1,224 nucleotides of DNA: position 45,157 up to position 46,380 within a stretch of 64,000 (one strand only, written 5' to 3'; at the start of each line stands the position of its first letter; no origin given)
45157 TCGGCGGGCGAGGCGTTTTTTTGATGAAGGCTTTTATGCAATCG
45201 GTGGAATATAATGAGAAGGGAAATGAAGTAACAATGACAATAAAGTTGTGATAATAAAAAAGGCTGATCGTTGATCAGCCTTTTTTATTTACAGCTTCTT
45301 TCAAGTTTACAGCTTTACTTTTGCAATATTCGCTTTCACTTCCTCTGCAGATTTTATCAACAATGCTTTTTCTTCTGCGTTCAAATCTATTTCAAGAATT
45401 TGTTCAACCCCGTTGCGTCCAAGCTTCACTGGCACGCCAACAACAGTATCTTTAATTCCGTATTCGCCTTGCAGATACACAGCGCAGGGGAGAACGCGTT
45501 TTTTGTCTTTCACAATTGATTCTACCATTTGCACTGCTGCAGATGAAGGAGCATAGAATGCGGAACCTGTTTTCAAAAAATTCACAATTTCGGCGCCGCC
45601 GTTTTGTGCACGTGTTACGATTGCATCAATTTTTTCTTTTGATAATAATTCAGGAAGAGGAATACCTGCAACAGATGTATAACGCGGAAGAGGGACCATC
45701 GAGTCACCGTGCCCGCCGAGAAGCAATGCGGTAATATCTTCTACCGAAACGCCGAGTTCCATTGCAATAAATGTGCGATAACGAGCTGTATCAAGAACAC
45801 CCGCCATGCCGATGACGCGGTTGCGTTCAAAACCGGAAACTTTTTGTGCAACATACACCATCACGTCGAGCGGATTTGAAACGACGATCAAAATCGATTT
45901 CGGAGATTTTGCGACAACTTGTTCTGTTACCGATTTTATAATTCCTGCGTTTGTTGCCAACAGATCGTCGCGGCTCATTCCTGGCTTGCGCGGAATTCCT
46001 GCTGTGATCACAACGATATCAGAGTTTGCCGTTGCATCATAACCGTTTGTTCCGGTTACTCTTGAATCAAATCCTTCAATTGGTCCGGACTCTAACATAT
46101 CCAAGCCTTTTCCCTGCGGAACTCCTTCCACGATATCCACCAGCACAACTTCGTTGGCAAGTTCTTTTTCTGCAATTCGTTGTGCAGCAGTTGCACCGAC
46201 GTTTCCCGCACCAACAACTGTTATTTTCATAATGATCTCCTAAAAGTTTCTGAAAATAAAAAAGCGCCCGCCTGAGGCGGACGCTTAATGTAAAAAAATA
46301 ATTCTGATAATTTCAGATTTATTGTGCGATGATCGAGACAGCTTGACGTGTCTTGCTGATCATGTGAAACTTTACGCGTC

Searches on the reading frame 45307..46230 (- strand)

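Call 86: search_protein_families(library=pfam, max_evalue=0.001, proteins=[window:45307-46230:-])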
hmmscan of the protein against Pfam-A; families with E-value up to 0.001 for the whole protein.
window:45307-46230:- (307 aa): 3 families
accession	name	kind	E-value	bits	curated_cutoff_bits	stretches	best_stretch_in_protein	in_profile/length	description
PF00056.29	Ldh_1_N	-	1.1e-43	149.1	27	1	1-141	1-141/141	lactate/malate dehydrogenase, NAD binding domain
PF02866.23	Ldh_1_C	-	2.8e-35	122.3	22.6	1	146-306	3-171/174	lactate/malate dehydrogenase, alpha/beta C-terminal domain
PF03721.20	UDPG_MGDP_dh_N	-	2.5e-05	24.4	27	1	1-103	1-109/187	UDP-glucose/GDP-mannose dehydrogenase family, NAD binding domain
